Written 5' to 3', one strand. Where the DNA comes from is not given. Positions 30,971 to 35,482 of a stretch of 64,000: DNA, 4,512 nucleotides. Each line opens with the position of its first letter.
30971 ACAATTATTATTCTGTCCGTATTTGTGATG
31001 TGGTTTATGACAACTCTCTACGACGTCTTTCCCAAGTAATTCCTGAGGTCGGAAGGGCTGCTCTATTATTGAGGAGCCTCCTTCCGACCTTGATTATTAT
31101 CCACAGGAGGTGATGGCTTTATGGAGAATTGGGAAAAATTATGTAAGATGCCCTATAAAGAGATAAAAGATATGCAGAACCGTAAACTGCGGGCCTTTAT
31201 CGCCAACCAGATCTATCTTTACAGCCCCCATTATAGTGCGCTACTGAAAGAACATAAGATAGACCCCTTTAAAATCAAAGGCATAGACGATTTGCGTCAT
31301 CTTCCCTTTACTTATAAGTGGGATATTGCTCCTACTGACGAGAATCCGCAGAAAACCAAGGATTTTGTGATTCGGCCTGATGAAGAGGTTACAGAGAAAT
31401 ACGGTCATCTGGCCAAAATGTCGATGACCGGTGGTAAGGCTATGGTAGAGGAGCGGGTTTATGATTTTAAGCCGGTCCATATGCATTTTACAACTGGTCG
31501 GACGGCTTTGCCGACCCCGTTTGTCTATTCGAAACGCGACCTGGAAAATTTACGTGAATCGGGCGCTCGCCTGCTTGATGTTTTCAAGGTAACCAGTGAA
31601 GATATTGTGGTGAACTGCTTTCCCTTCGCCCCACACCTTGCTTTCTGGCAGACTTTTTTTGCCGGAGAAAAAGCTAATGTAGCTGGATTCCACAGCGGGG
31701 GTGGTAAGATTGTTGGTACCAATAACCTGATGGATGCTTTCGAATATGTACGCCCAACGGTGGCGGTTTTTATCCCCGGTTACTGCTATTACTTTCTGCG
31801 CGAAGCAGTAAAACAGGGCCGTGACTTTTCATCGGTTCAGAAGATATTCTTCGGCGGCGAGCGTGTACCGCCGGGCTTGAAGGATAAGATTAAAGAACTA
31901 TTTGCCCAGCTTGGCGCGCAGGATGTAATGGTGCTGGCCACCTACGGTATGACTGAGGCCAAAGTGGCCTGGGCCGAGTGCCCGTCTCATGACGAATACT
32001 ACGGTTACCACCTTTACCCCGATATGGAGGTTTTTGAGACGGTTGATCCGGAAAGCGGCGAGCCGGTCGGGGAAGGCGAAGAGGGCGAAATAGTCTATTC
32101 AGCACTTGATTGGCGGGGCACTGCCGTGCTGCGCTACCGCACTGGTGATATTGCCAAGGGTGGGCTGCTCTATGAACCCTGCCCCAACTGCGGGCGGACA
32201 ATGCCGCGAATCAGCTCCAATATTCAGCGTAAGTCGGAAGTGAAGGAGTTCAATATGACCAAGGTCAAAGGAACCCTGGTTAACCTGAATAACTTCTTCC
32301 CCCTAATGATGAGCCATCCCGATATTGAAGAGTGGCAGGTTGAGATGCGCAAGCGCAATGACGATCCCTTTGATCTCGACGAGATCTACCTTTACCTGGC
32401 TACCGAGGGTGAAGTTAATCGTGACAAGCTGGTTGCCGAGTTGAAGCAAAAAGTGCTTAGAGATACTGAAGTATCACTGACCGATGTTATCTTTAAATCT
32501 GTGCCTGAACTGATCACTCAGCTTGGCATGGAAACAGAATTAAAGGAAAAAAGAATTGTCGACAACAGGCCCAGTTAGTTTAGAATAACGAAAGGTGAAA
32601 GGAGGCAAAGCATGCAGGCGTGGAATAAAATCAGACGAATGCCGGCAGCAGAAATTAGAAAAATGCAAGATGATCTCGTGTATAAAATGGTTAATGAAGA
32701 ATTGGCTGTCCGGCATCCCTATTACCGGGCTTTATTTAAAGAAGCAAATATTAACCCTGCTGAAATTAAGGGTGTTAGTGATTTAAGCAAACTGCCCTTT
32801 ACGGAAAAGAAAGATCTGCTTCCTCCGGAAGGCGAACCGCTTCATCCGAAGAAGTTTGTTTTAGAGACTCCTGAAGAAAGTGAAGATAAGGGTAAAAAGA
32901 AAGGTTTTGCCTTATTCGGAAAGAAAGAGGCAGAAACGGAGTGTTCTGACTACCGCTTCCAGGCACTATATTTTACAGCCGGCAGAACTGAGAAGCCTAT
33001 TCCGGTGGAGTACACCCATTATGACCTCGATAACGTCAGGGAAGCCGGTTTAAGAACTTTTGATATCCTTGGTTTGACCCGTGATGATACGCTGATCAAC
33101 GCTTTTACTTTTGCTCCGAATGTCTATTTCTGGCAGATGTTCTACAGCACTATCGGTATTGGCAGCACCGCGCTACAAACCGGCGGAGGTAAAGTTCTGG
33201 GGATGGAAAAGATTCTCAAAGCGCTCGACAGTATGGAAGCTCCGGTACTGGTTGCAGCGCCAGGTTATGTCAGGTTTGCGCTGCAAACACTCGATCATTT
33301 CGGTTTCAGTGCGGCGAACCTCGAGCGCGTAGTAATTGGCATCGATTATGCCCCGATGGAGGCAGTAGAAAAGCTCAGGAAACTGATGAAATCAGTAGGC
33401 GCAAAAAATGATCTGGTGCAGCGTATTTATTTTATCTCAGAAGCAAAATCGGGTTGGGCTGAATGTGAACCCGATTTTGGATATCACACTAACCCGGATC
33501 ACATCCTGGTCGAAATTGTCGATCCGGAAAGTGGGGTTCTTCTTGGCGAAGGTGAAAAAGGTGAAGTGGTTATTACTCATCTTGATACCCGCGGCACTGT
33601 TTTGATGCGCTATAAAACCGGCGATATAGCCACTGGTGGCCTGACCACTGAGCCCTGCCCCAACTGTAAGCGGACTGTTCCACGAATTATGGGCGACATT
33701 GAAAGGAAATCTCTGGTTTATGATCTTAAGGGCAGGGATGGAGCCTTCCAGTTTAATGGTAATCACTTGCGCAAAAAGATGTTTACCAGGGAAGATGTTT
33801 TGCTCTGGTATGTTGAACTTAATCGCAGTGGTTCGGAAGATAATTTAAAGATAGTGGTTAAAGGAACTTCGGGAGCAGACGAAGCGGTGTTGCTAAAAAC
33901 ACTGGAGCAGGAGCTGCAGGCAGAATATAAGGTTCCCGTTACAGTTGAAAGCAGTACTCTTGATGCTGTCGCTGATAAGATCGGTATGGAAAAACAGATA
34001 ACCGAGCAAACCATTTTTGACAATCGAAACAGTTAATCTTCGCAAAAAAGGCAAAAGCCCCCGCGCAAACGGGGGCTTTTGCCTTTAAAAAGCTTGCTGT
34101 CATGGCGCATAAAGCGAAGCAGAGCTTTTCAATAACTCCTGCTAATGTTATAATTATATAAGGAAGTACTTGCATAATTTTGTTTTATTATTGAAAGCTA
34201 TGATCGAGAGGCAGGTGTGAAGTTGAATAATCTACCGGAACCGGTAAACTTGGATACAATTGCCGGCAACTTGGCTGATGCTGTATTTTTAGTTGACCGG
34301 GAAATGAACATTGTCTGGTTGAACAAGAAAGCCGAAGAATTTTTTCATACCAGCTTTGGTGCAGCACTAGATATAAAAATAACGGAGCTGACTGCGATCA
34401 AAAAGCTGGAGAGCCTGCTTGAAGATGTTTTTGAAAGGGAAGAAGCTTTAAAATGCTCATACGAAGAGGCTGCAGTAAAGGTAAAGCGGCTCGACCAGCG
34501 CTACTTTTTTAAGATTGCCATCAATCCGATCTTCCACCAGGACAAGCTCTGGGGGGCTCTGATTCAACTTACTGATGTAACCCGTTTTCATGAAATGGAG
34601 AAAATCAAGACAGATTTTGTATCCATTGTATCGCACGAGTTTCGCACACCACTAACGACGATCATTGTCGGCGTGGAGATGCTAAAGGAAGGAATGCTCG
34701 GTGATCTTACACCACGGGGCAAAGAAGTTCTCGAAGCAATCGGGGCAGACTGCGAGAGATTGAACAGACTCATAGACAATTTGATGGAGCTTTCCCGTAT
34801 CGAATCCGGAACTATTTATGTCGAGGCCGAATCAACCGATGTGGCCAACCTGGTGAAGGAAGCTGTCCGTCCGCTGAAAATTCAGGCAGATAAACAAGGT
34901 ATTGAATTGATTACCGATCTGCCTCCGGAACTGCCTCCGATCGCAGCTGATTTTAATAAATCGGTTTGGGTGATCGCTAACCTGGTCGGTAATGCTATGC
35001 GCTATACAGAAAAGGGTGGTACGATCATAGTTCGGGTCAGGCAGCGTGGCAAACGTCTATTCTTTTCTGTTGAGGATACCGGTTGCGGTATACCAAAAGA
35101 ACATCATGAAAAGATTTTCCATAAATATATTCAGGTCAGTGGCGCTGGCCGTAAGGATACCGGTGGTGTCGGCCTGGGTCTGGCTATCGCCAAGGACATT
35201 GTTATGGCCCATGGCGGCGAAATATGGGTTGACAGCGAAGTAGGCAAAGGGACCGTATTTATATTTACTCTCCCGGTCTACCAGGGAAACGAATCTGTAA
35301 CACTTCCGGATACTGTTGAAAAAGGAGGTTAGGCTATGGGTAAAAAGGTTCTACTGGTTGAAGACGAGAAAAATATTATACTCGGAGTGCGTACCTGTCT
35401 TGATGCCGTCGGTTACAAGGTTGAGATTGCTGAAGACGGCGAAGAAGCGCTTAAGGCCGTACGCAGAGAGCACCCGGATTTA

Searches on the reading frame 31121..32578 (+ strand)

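Call 22: search_protein_families(library=pfam, proteins=[window:31121-32578:+], max_evalue=0.00001)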
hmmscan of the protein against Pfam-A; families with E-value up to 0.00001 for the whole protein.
window:31121-32578:+ (485 aa): 1 family
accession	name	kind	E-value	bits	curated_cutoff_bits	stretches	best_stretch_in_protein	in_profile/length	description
PF00501.34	AMP-binding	-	5.1e-17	62.2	29.9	1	106-326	152-374/384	AMP-binding enzyme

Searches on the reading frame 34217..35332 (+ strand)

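Call 22: search_protein_families(library=pfam, proteins=[window:34217-35332:+], max_evalue=0.00001)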
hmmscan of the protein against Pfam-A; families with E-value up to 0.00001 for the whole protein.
window:34217-35332:+ (371 aa): 3 families
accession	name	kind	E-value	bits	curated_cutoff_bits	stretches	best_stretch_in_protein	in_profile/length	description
PF02518.31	HATPase_c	-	2.5e-30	105.6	26.4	1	252-355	9-110/111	Histidine kinase-, DNA gyrase B-, and HSP90-like ATPase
PF00512.31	HisKA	-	1.1e-18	67.5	26.9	1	131-198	2-66/66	His Kinase A (phospho-acceptor) domain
PF13426.13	PAS_9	-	1.6e-06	28.8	27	1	21-122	2-102/103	PAS domain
